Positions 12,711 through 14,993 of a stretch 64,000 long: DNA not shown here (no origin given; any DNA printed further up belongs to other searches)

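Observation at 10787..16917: Uncharacterised three-gene membrane module: soluble TIM-barrel-like protein, 661-aa polytopic membrane protein, DUF2723/GT-C-TPR protein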

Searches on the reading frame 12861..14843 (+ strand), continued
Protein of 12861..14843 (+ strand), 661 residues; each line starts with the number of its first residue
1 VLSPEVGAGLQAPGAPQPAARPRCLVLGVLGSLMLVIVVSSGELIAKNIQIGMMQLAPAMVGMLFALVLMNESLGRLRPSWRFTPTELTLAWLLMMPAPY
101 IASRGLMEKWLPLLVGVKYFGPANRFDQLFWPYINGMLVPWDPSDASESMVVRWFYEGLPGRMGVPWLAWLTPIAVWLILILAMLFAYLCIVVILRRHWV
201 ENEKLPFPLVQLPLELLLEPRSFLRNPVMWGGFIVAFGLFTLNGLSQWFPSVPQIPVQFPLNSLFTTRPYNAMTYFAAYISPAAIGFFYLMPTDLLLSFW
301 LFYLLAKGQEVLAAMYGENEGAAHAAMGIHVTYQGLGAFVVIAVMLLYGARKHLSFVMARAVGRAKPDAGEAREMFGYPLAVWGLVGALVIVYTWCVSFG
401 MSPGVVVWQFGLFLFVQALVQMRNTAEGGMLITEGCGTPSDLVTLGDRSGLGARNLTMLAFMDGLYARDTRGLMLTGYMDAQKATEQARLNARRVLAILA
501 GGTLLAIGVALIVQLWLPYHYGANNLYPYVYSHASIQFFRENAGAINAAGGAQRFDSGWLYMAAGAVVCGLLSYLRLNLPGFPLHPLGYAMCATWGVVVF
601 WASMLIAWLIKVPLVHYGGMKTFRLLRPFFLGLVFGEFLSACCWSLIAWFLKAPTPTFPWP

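Call 27: find_encoding_contigs(protein=P0128, flank=10000, max_places=1)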
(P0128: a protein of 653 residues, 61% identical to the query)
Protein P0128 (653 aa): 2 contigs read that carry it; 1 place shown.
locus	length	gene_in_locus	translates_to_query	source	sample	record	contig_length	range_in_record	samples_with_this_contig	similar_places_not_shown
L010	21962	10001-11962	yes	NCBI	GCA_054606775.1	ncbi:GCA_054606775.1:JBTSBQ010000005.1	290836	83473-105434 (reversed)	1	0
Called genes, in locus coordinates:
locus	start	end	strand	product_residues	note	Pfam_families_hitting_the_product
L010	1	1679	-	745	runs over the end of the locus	PF17389:Bac_rhamnosid6H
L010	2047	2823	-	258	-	-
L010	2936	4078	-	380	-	PF00756:Esterase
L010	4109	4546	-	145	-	-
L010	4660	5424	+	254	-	-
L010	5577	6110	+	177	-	PF04542:Sigma70_r2, PF07638:Sigma70_ECF (weak), PF08281:Sigma70_r4_2, PF04545:Sigma70_r4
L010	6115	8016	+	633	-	PF13490:zf-HC2, PF04773:FecR (weak)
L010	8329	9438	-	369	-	-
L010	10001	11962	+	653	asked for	PF20581:DUF6785, PF20580:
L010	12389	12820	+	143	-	-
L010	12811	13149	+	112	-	-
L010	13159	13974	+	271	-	PF20539:DUF6754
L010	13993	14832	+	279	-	-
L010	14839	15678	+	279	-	-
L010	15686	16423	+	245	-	-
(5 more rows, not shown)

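Call 28: find_related_loci(query=A2, collection=genome_contigs, flank=10000)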
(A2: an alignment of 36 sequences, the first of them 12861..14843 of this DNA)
Query A2 (661 aa) in genome_contigs; peptide patterns used: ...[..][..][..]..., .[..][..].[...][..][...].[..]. (x = any residue, [..] = any of these).
599 stretches matched a pattern (row limit reached: there are more); 581 encode a relative of the query (tblastn E <= 1e-3); the best 80 are kept; 80 distinct loci.
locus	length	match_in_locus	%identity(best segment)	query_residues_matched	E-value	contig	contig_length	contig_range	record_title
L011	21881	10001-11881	63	35-661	0e+0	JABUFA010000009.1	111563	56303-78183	MAG: Chthonomonadia bacterium isolate Ch118 NODE_358_length_111563_cov_36.675_ID_8687299, whole genome shotgun sequence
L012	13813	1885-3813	61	19-661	0e+0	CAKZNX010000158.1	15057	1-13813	MAG TPA_asm: uncultured bacterium isolate SRR5214706_bin.3_CONCOCT_v1.1_MAG genome assembly, contig: ERZ1744544.1977, wh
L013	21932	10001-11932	62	18-661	0e+0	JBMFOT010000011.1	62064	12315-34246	MAG: Armatimonadota bacterium isolate KM4338-44 NODE_11_length_62064_cov_3.820140, whole genome shotgun sequence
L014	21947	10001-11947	47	12-661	0e+0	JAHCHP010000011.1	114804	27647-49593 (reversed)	MAG: Fimbriimonadia bacterium isolate TGS_ARM5 ARM5_11, whole genome shotgun sequence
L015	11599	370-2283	49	23-661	0e+0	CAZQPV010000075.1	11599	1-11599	MAG TPA_asm: uncultured Fimbriimonadales bacterium isolate binchicken_co30_141 genome assembly, contig: NODE_3589_length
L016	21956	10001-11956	46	5-661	1e-180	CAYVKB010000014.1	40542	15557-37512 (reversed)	MAG TPA_asm: uncultured Fimbriimonadales bacterium isolate binchicken_co40_70 genome assembly, contig: NODE_748_length_4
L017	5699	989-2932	47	11-661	0e+0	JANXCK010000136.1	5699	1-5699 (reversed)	MAG: Fimbriimonadales bacterium isolate SKYB70 k141_55371, whole genome shotgun sequence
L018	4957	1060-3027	47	8-661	0e+0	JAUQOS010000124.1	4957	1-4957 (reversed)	MAG: Armatimonadota bacterium isolate BF2.bins.106.201808 NODE_12798_length_4957_cov_58.830849, whole genome shotgun seq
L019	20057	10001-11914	47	23-661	2e-176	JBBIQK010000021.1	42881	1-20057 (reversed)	MAG: Armatimonadota bacterium isolate CYS170214_bin_324 NODE_538_length_42881_cov_114.142, whole genome shotgun sequence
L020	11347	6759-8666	47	23-661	2e-176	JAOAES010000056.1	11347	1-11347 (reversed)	MAG: Fimbriimonadales bacterium isolate SKW266 k141_806946, whole genome shotgun sequence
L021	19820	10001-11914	48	23-661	0e+0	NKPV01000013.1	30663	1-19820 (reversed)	MAG: Armatimonadetes bacterium JP3_11 k99_92801, whole genome shotgun sequence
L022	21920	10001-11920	46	23-661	5e-168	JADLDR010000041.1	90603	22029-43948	MAG: Armatimonadota bacterium isolate SJ283 c_000000193198, whole genome shotgun sequence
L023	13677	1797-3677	44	23-648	2e-156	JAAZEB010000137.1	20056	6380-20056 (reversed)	MAG: Armatimonadota bacterium isolate AS09scLD_256 129366_AS09, whole genome shotgun sequence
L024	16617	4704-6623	44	23-661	2e-156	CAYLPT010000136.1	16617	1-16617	MAG TPA_asm: uncultured bacterium isolate SRP231805_co4_139 genome assembly, contig: k141_26212, whole genome shotgun se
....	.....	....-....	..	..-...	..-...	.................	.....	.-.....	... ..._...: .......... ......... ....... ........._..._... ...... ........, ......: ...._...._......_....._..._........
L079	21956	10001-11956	35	13-660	2e-108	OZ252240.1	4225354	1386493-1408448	MAG: Capsulimonadaceae bacterium isolate a2a86edc-45d1-4d9d-aabf-dbb7e56cb6e1 genome assembly, chromosome: 1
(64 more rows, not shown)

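Call 37: predict_structure(alignment_id=A2)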
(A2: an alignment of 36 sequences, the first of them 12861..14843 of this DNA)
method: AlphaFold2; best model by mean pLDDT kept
length: 661 residues; sequences in the alignment: 36
mean_pLDDT: 88.3   pTM: 0.89
mean pLDDT of the five models: 88.3, 88.2, 87.8, 86.9, 85.9
residues with pLDDT >= 90: 423; 70-90: 189; 50-70: 31; < 50: 18
segments of 3 or more residues with pLDDT < 50: 1-13, 530-532
pLDDT, mean of each block of 10 residues (from residue 1): 38 58 94 93 75 82 92 93 93 93 83 91 91 96 91 92 91 97 95 92 87 88 90 96 91 92 91 90 93 93 95 89 80 93 94 96 93 93 98 97 94 90 86 75 81 93 75 81 91 93 96 93 72 71 78 74 96 94 93 89 95 94 94 93 87 81 47
secondary structure, 60 per line:
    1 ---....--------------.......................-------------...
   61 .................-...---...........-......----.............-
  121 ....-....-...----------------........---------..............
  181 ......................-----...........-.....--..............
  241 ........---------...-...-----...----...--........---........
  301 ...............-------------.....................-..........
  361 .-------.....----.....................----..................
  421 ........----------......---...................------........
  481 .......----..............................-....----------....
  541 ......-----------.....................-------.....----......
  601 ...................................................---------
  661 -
elements in order: H4-7 H22-44 H58-77 H85-95 H97-102 H107-119 H121-124 H126-129 H150-157 H167-202 H208-218 H220-224 H227-248 E258-260 E277-279 H282-289 H293-315 H329-349 H351-361 H369-373 H378-398 H403-428 H439-444 H448-466 H473-487 H492-521 H523-526 H537-546 H558-578 H586-590 H595-651

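Call 41: fold_search(model_id=the predicted structure, library=pdb)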
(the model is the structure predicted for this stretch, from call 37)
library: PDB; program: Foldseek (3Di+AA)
matches with E <= 10: 274; with E <= 0.001: 2
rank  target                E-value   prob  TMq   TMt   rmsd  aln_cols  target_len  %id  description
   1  7wsr_A                3.8e-09  1.00  0.64  0.70   6.4       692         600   17  Cryo-EM structure of the barley Yellow stripe 1 transporter (released 2022-11-30)
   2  7wst_A                6.2e-09  1.00  0.61  0.67   7.1       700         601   14  Cryo-EM structure of the barley Yellow stripe 1 transporter in complex with Fe(III)-DMA (released 2022-11-30)
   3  5oqt_A                7.7e-02  0.10  0.08  0.10  24.1       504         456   14  Crystal structure of a bacterial cationic amino acid transporter (CAT) homologue (released 2018-02-14)
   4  8b37_A                9.8e-02  0.09  0.11  0.10  26.1       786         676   12  Crystal structure of Pyrobaculum aerophilum potassium-independent proton pumping membrane integral pyrophosphatase in  (released 2024-01-17)
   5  8y6i_A                1.2e-01  0.07  0.09  0.09  32.5       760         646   11  P-glycoprotein in complex with UIC2 Fab and triple elacridar molecules in nanodisc (released 2024-04-17)
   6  2y5y_A                1.6e-01  0.08  0.08  0.12  27.0       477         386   13  Crystal structure of LacY in complex with an affinity inactivator (released 2011-06-15)
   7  3gi9_C                1.9e-01  0.11  0.10  0.13  22.8       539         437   13  Crystal Structure of ApcT Transporter Bound to 7F11 Monoclonal Fab Fragment (released 2009-08-18)
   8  6nle                  2.1e-01  0.10  0.09  0.11  24.6       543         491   12  X-ray structure of LeuT with V269 deletion (released 2020-01-15)
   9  8pm6                  2.3e-01  0.08  0.11  0.09  30.1       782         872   10  Human bile salt export pump (BSEP) in complex with inhibitor GBM in nanodiscs (released 2023-11-22)
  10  8b23_B                2.3e-01  0.07  0.11  0.11  30.2       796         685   10  Time-resolved structure of K+-dependent Na+-PPase from Thermotoga maritima 600-seconds post reaction initiation with N (released 2024-01-17)
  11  2y5y_B                2.4e-01  0.07  0.08  0.12  26.9       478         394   14  Crystal structure of LacY in complex with an affinity inactivator (released 2011-06-15)
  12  8wpn_A                2.4e-01  0.05  0.07  0.07  36.5       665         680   11  Cryo-EM structure of the human TRPC4 in lipid nanodiscs (released 2024-10-16)
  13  1ehk_A                2.5e-01  0.08  0.10  0.12  27.1       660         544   14  CRYSTAL STRUCTURE OF THE ABERRANT BA3-CYTOCHROME-C OXIDASE FROM THERMUS THERMOPHILUS (released 2001-02-22)
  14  8b24_B                2.6e-01  0.11  0.15  0.14  28.3       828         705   10  Time-resolved structure of K+-dependent Na+-PPase from Thermotoga maritima 3600-seconds post reaction initiation with  (released 2024-01-17)
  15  9g8k_A                2.6e-01  0.06  0.11  0.10  29.4       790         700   10  Structure of K+-dependent Na+-PPase from Thermotoga maritima in complex with Ca2+ and Etidronate (released 2025-06-04)
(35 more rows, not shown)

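Call 49: search_solved_structures(query=A2, max_evalue=10, show_alignments=2)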
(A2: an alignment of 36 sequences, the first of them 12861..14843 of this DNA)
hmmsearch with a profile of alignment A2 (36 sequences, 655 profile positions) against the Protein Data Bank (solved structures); distinct sequences matched with E-value up to 10: 0.

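Call 53: search_protein_families(library=pfam, alignment_id=A3, max_evalue=0.0001)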
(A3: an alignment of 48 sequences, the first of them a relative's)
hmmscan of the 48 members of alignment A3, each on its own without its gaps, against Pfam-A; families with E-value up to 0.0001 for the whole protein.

A. member 1, L012:1029-1685:+ (219 aa): 0 families

B. families by the number of members that match (of 48 scanned): 101 families (the first 25 are shown)
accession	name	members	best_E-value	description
PF14559.12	TPR_19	4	5.8e-19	Tetratricopeptide repeat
PF13428.12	TPR_14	4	1e-12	Tetratricopeptide repeat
PF07719.23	TPR_2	3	1.8e-19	Tetratricopeptide repeat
PF13432.12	TPR_16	3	2e-19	Tetratricopeptide repeat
PF01300.24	Sua5_yciO_yrdC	2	8.7e-49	Telomere recombination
PF00294.29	PfkB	2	6.4e-39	pfkB family carbohydrate kinase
PF13229.12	Beta_helix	2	7.1e-26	Right handed beta helix region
PF04055.27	Radical_SAM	2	1.9e-23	Radical SAM superfamily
PF05048.19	NosD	2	2e-23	Periplasmic copper-binding protein (NosD)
PF13175.12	AAA_15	2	5.3e-23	AAA ATPase domain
PF13304.12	AAA_21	2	1e-12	AAA domain, putative AbiEii toxin, Type IV TA system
PF13431.12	TPR_17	2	1.1e-12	Tetratricopeptide repeat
PF13414.12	TPR_11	2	2.1e-12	TPR repeat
PF00515.34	TPR_1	2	1.2e-10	Tetratricopeptide repeat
PF08543.17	Phos_pyr_kin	2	6.7e-08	Phosphomethylpyrimidine kinase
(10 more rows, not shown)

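Call 59: search_protein_families(library=pfam, proteins=[L079:2458-5070:-, L079:4488-7325:-, L079:8469-9716:+, L079:12122-13186:+], max_evalue=0.001)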
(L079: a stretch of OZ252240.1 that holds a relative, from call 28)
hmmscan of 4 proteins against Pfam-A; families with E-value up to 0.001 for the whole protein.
L079:2458-5070:- (870 aa): 1 family
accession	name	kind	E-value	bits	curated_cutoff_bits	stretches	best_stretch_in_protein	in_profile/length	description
PF04450.18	BSP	-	2.1e-14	54.3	23.8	1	555-659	105-207/207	Peptidase of plants and bacteria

L079:4488-7325:- (945 aa): 3 families
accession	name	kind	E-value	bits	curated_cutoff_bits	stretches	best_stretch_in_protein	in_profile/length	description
PF07971.18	Glyco_hydro_92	-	8.7e-181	602.3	24.6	1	282-745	1-463/464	Glycosyl hydrolase family 92 catalytic domain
PF17678.7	Glyco_hydro_92N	-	3.2e-84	282.9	34.5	1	43-276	2-236/236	Glycosyl hydrolase family 92 N-terminal domain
PF11721.14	Malectin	-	7.9e-19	68.6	23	1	825-934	47-163/163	Malectin domain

L079:8469-9716:+ (416 aa): 0 families

L079:12122-13186:+ (355 aa): 4 families
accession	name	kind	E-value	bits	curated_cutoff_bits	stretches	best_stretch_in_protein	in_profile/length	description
PF13377.12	Peripla_BP_3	-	1.5e-34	119.9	26.5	1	176-348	1-167/167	Periplasmic binding protein-like domain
PF00532.27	Peripla_BP_1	-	1.2e-23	84.4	22.2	1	67-320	4-266/281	Periplasmic binding proteins and sugar binding domain of LacI family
PF00356.27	LacI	-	3.6e-17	62.3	27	1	7-53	1-46/46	Bacterial regulatory proteins, lacI family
PF13407.12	Peripla_BP_4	-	5.1e-13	49.6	35.1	1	119-290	51-226/258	Periplasmic binding protein domain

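Call 73: search_protein_families(library=pfam, alignment_id=A2, max_evalue=10)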
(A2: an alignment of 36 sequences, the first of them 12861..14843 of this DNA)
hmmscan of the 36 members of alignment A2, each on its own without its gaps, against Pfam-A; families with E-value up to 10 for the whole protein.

A. member 1, window:12861-14843:+ (661 aa): 2 families
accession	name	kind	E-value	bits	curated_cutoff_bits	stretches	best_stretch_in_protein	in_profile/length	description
PF20581.3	DUF6785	-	1e-134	450.2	25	1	21-522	1-498/498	Family of unknown function (DUF6785)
PF20580.3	DUF6784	-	6.4e-29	100.5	26.4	1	559-655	1-97/101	Domain of unknown function (DUF6784)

B. families by the number of members that match (of 36 scanned): 20 families
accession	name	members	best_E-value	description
PF20581.3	DUF6785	36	5.7e-153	Family of unknown function (DUF6785)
PF20580.3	DUF6784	36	1.1e-33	Domain of unknown function (DUF6784)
PF15055.12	DMAC1_Dmo2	8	0.0021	DMAC1/Dmo2-like domain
PF18287.6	Hfx_Cass5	1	0.028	Integron Cassette Protein Hfx_Cass5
PF16316.10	DUF4956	1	0.14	Domain of unknown function (DUF4956)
PF03579.19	SHP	1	0.18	Small hydrophobic protein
PF12911.12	OppC_N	1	0.19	N-terminal TM domain of oligopeptide transport permease C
PF15957.10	Comm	1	0.2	Commissureless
PF02937.20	COX6C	1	0.2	Cytochrome c oxidase subunit VIc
PF14147.11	Spore_YhaL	1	0.22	Sporulation protein YhaL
PF05042.19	Caleosin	1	0.27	Caleosin related protein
PF23906.1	DUF7248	1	0.32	Family of unknown function (DUF7248)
PF16479.10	DUF5056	1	0.65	Domain of unknown function (DUF5056)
PF21944.1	Hemotin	1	0.69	Hemotin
PF17870.6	Insulin_TMD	1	1.3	Insulin receptor trans-membrane segment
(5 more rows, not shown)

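Call 75: find_encoding_contigs(protein=P0121, flank=6000, max_places=6)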
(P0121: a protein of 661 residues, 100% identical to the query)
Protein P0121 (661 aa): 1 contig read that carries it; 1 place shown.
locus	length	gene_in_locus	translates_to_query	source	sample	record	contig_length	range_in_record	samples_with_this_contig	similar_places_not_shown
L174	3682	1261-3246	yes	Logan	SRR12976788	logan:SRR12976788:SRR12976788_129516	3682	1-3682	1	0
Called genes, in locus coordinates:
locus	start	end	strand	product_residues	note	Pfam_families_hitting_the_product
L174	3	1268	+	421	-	?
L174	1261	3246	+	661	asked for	PF20581:DUF6785, PF20580:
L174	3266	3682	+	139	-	?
